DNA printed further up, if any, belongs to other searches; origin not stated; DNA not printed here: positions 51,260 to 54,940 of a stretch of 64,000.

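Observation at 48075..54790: Cluster of four secreted surface proteins built from shuffled shared modules, including a 1126-aa giant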

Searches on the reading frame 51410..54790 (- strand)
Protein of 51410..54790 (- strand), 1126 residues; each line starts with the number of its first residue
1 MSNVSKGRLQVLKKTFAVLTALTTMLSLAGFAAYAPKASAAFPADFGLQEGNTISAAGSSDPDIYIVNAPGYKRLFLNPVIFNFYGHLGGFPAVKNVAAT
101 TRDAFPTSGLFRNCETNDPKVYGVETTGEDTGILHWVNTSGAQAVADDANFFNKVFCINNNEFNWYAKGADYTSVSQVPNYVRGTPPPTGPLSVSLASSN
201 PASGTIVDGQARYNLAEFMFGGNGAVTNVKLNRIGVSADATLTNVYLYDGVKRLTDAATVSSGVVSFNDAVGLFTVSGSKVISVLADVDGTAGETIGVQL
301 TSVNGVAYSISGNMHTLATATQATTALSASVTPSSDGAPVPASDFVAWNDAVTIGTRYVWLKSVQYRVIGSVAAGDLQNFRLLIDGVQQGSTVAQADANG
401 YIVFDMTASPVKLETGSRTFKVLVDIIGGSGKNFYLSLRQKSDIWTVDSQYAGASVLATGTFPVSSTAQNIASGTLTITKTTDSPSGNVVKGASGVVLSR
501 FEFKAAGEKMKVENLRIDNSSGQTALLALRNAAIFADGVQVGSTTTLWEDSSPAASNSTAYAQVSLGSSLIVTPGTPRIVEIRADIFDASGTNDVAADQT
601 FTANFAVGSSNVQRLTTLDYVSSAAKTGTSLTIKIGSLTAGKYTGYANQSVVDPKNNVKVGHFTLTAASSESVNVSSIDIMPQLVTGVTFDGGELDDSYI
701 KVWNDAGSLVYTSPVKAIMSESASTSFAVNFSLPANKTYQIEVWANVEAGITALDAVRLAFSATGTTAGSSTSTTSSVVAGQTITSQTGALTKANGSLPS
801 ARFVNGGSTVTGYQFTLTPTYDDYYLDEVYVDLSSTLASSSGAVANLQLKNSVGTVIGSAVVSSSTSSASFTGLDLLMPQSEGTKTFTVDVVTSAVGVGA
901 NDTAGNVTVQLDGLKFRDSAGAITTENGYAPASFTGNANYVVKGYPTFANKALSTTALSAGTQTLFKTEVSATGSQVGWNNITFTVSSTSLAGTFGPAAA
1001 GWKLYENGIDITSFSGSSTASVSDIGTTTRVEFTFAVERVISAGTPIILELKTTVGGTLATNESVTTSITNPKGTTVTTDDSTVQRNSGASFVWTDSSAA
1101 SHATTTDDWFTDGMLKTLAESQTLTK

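Call 3: search_protein_families(library=pfam, proteins=[window:51410-54790:-], max_evalue=1)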
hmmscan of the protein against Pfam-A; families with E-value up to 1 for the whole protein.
window:51410-54790:- (1126 aa): 1 family
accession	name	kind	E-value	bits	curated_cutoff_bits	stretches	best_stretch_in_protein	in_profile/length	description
PF15842.10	DUF4718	-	0.75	10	27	0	1067-1121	109-161/184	Domain of unknown function (DUF4718)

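Call 4: search_protein_families(library=ncbifam, proteins=[window:51410-54790:-], max_evalue=1)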
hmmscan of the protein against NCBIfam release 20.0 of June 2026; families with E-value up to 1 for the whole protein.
window:51410-54790:- (1126 aa): 0 families

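Call 17: find_homologous_proteins(query=window:51410-54790:-, max_evalue=0.001)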
Query window:51410-54790:- (1126 aa): 689 proteins with E <= 0.001 among 8000 candidates; the best 120 are listed.
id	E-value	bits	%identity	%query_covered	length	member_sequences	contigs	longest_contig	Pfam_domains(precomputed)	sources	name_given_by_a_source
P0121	0.0e+0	2396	100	100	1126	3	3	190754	-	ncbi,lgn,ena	ncbi:MAG: hypothetical protein AAB479_00980 [Patescibacteria group bacterium]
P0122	0.0e+0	1916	81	100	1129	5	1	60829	-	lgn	-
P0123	0.0e+0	1766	75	100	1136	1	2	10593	-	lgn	-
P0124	0.0e+0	1620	69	100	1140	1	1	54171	-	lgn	-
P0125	0.0e+0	1616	69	100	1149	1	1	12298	-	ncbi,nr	ncbi:MAG: hypothetical protein Q8P69_01530 [bacterium]|nr:hypothetical protein [bacterium]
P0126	0.0e+0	1609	68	100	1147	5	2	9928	-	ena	-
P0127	0.0e+0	1605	68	100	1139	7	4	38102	-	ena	-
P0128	0.0e+0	1573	67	100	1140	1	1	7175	-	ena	-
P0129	0.0e+0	1529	67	99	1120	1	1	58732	-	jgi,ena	-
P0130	0.0e+0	1521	65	100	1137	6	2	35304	-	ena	-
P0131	0.0e+0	1516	66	99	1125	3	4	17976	-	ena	-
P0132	0.0e+0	1484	65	99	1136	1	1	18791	-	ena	-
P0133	0.0e+0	1476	63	100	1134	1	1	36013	-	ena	-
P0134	0.0e+0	1470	64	99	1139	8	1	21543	-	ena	-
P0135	0.0e+0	1469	63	100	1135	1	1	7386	-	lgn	-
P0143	0.0e+0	1381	61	100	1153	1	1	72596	-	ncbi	-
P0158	0.0e+0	1213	55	100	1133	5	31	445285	-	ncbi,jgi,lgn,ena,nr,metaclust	ncbi:MAG: hypothetical protein A2568_03440 [Candidatus Yanofskybacteria bacterium RIFOXYD1_FULL_44_1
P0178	0.0e+0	1058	51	100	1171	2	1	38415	-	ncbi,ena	-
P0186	0.0e+0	1014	49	99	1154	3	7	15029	-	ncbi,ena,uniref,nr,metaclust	ncbi:MAG: LPXTG-motif cell wall anchor domain protein [Candidatus Curtissbacteria bacterium GW2011_G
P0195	8.6e-248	843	44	100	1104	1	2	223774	-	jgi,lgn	jgi:hypothetical protein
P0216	2.6e-190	653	40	100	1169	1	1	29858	-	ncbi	-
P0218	2.8e-186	640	40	100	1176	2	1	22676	-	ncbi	-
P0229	6.3e-158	546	41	84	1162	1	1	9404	-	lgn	-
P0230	3.1e-156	540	38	98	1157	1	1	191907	-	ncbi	ncbi:MAG: hypothetical protein V1845_03220 [bacterium]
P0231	6.3e-155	536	40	83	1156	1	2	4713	-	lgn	-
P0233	1.0e-146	509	39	83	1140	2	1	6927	PF01471.24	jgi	-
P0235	7.6e-146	506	43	70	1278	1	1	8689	-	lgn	-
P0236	2.7e-145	504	41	74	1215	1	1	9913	-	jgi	-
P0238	8.4e-143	496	39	82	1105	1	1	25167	-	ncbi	-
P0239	1.4e-142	495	38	83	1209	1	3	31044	-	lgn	-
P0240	9.4e-142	492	39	83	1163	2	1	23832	-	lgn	-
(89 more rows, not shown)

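Call 20: search_protein_families(library=pfam, proteins=[P0233, P0229, P0235, P0238, P0236, P0239, P0240, P0231], max_evalue=0.1)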
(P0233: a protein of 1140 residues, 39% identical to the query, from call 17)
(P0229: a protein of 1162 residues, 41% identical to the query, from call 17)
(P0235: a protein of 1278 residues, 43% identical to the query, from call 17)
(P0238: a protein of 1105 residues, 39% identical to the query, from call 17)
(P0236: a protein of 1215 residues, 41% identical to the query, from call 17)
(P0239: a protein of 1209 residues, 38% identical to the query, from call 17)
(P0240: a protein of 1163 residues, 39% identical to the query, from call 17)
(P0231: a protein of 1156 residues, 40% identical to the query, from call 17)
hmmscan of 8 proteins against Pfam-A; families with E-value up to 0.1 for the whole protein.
P0233 (1140 aa): 2 families
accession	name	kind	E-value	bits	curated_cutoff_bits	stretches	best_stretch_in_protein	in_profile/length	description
PF01471.23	PG_binding_1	-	2.3e-08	34.6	23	1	81-140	2-57/57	Putative peptidoglycan binding domain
PF01835.25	MG2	-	0.087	13.6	32.8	0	423-473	44-94/96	MG2 domain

P0229 (1162 aa): 3 families
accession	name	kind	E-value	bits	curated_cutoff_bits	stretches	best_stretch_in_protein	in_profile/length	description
PF19944.4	DUF6406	-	0.03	15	26.9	0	604-650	12-59/84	Family of unknown function (DUF6406)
PF06280.18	fn3_5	-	0.042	15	27.6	1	865-931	17-84/112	Fn3-like domain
PF17689.8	Arabino_trans_N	-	0.054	14.1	25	1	888-952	43-107/156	Arabinosyltransferase concanavalin like domain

P0235 (1278 aa): 2 families
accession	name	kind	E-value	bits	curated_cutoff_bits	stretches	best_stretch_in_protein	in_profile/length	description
PF00395.25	SLH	-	0.02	15.3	20.8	0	138-177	2-43/44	S-layer homology domain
PF02876.24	Stap_Strp_tox_C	-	0.031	15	27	0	474-519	42-86/96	Staphylococcal/Streptococcal toxin, beta-grasp domain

P0238 (1105 aa): 1 family
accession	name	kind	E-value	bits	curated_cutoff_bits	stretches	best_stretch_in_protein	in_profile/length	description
PF01471.23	PG_binding_1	-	0.00072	20.1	23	1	88-160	2-56/57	Putative peptidoglycan binding domain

P0236 (1215 aa): 0 families

P0239 (1209 aa): 0 families

P0240 (1163 aa): 1 family
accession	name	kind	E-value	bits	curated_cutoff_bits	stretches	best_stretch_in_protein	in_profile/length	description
PF23906.1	DUF7248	-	0.048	14.1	27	1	1-46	6-50/58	Family of unknown function (DUF7248)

P0231 (1156 aa): 2 families
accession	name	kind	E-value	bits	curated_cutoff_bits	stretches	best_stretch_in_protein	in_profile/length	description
PF19944.4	DUF6406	-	0.031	14.9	26.9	0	600-646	12-59/84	Family of unknown function (DUF6406)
PF00224.27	PK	-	0.053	13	30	0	623-719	71-170/328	Pyruvate kinase, barrel domain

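Call 42: predict_structure(alignment_id=A2)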
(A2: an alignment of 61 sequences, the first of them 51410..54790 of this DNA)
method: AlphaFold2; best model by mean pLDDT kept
length: 1126 residues; sequences in the alignment: 61
mean_pLDDT: 85.8   pTM: 0.43
mean pLDDT of the five models: 85.8, 85.7, 84.4, 83.9, 82.8
residues with pLDDT >= 90: 516; 70-90: 516; 50-70: 49; < 50: 45
segments of 3 or more residues with pLDDT < 50: 1-11, 13-39, 183-189
pLDDT, mean of each block of 10 residues (from residue 1): 42 46 38 39 83 80 87 89 87 83 86 89 85 90 86 92 92 85 44 83 85 91 88 76 85 77 83 84 89 87 87 87 85 66 88 92 92 89 91 86 91 93 89 89 90 87 89 88 87 90 89 90 76 92 89 65 85 89 89 81 83 87 87 89 89 89 91 92 88 89 93 88 81 93 92 91 91 90 90 92 93 95 94 89 94 92 90 93 94 92 91 93 91 90 93 91 94 93 91 74 92 71 84 90 94 88 91 79 88 91 89 83 93
secondary structure, 60 per line:
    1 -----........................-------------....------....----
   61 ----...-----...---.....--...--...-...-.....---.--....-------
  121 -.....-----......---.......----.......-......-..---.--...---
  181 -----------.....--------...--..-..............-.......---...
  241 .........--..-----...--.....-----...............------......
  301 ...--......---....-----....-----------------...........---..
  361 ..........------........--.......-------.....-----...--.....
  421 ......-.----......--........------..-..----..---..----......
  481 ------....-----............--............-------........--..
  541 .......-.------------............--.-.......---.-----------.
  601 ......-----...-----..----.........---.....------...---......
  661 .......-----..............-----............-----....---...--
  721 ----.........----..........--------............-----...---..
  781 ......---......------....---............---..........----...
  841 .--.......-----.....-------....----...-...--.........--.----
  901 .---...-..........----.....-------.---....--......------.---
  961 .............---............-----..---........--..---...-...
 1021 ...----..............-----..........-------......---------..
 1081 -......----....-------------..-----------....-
elements in order (helices of 4 or more, strands of 3 or more residues): H6-29 H43-46 E53-56 E65-67 E73-75 H79-83 E95-97 H99-103 E110-113 E122-126 E132-137 H141-147 E155-158 H160-165 E192-196 E205-207 E213-226 E228-234 H238-241 E242-249 E259-261 E264-268 E274-288 E295-303 E306-311 E315-318 E324-327 E345-355 E359-370 E377-384 E387-393 E401-405 E411-413 E416-426 E433-438 E444-448 E475-480 E487-490 E496-507 E510-521 E529-536 E539-547 E562-573 E578-584 E600-606 E612-614 E626-634 E638-642 E649-651 E655-667 E673-686 E695-703 E709-712 E716-718 E725-733 E738-747 E756-767 E773-775 E779-786 E790-795 E802-805 E809-820 E824-833 H838-841 E844-850 E856-860 E868-871 E876-878 E885-893 E905-907 E909-918 E923-927 E939-942 E945-950 E961-973 E977-988 E1002-1006 E1018-1023 E1028-1041 E1047-1056 E1064-1069 H1082-1087 E1092-1095 E1122-1125

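Call 45: fold_search(model_id=the predicted structure, library=pdb)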
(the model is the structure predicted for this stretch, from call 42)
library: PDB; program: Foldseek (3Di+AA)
matches with E <= 10: 1685; with E <= 0.001: 155
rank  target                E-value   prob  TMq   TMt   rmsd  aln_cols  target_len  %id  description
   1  9ijj_h                9.2e-15  1.00  0.11  0.09  37.1      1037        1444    8  In situ structure of the central apparatus in mouse sperm axoneme. (released 2025-06-04)
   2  8beg_A                1.4e-14  1.00  0.14  0.20  22.5       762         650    9  Structure of Ig-like domains from PrgB (released 2022-11-30)
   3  8beg_B                1.6e-14  1.00  0.14  0.21  22.2       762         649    9  Structure of Ig-like domains from PrgB (released 2022-11-30)
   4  6tav_C                2.3e-12  1.00  0.10  0.09  48.1      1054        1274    8  Crystal structure of endopeptidase-induced alpha2-macroglobulin (released 2021-05-12)
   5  8wa2_A                6.2e-11  1.00  0.13  0.09  27.8      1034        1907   11  cryo-EM structure of native mastigonemes isolated from Chlamydomonas reinhardtii at 3.0 angstrom resolution (released 2024-04-10)
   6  3fcs_A                1.1e-10  1.00  0.14  0.17  21.8       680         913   11  Structure of complete ectodomain of integrin aIIBb3 (released 2009-01-20)
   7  4mmz_A                1.2e-10  1.00  0.13  0.16  25.1       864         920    9  Integrin AlphaVBeta3 ectodomain bound to an antagonistic tenth domain of Fibronectin (released 2014-03-26)
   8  8b0g_A                1.4e-10  1.00  0.09  0.09  44.8       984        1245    8  2C9, C5b9-CD59 structure (released 2023-02-22)
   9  8t2v_A                2.3e-10  1.00  0.14  0.16  22.1       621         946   11  Cryo-EM Structures of Full-length Integrin alphaIIbbeta3 in Native Lipids (released 2023-07-26)
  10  4mmx_A                3.1e-10  1.00  0.14  0.16  25.6       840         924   10  Integrin AlphaVBeta3 ectodomain bound to the tenth domain of Fibronectin (released 2014-03-26)
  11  9fly_A                4.4e-10  0.98  0.08  0.09  70.2      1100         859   10  CryoEM structure of the base (4151-5009) in the grappling hook protein A (GhpA) in the bacterium Aureispira sp. CCB-QB (released 2024-10-16)
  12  3ije_A                5.7e-10  1.00  0.13  0.14  25.6       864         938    9  Crystal structure of the complete integrin alhaVbeta3 ectodomain plus an Alpha/beta transmembrane fragment (released 2009-09-29)
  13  8xei_A                1.1e-09  1.00  0.13  0.16  26.3       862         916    8  Cryo-EM structure of integrin ITGAV/ITGB3 complex, conformation 1 (released 2024-12-18)
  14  6avq_A                1.2e-09  1.00  0.12  0.14  20.9       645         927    9  The Therapeutic Antibody LM609 Selectively Inhibits Ligand Binding to Human alpha-V beta-3 Integrin via Steric Hindran (released 2017-11-01)
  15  8k53_A                1.5e-09  0.99  0.08  0.11  30.4       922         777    9  Structure of the Dimeric Human CNTN2 Ig 1-6-FNIII 1-2 Domain in an Asymmetric State (released 2023-12-06)
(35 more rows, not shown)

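Call 47: search_solved_structures(query=A2, max_evalue=1)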
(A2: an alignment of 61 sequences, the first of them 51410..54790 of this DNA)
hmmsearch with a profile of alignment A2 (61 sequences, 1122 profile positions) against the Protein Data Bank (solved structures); distinct sequences matched with E-value up to 1: 0.

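Call 48: find_encoding_contigs(protein=P0158, flank=8000, max_places=3)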
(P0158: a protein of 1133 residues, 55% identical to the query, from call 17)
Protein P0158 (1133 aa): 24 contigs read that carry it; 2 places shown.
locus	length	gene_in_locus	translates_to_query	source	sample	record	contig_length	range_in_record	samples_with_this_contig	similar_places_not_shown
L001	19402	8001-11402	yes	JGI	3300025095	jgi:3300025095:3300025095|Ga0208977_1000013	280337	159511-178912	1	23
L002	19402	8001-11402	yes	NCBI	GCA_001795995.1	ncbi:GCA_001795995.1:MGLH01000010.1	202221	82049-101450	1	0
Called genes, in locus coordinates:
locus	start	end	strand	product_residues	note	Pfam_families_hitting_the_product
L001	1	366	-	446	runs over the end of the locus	PF00226:DnaJ (weak), PF03572:Peptidase_S41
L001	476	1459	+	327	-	PF18920:DUF5671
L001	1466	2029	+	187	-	PF00254:FKBP_C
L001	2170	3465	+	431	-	PF00232:Glyco_hydro_1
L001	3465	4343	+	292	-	-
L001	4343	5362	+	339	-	PF02449:Glyco_hydro_42 (faint), PF00331:Glyco_hydro_10 (weak)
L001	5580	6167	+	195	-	PF24033:DUF7342 (faint), PF12802:MarR_2 (weak), PF08220:HTH_DeoR (weak)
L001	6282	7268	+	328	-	PF00932:LTD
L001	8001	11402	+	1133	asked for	-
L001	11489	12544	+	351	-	-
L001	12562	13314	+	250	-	PF13181:TPR_8 (faint), PF13428:TPR_14 (faint), PF07719:TPR_2 (faint)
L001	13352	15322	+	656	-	PF13174:TPR_6 (faint), PF00515:TPR_1 (weak), PF07719:TPR_2 (weak), PF13181:TPR_8 (weak), PF13414:TPR_11 (weak), PF13424:TPR_12 (weak), PF14559:TPR_19 (weak), PF13431:TPR_17 (weak), +7 more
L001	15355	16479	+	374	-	-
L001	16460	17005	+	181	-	-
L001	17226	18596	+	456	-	PF04536:TPM_phosphatase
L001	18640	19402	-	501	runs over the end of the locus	-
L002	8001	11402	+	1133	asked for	-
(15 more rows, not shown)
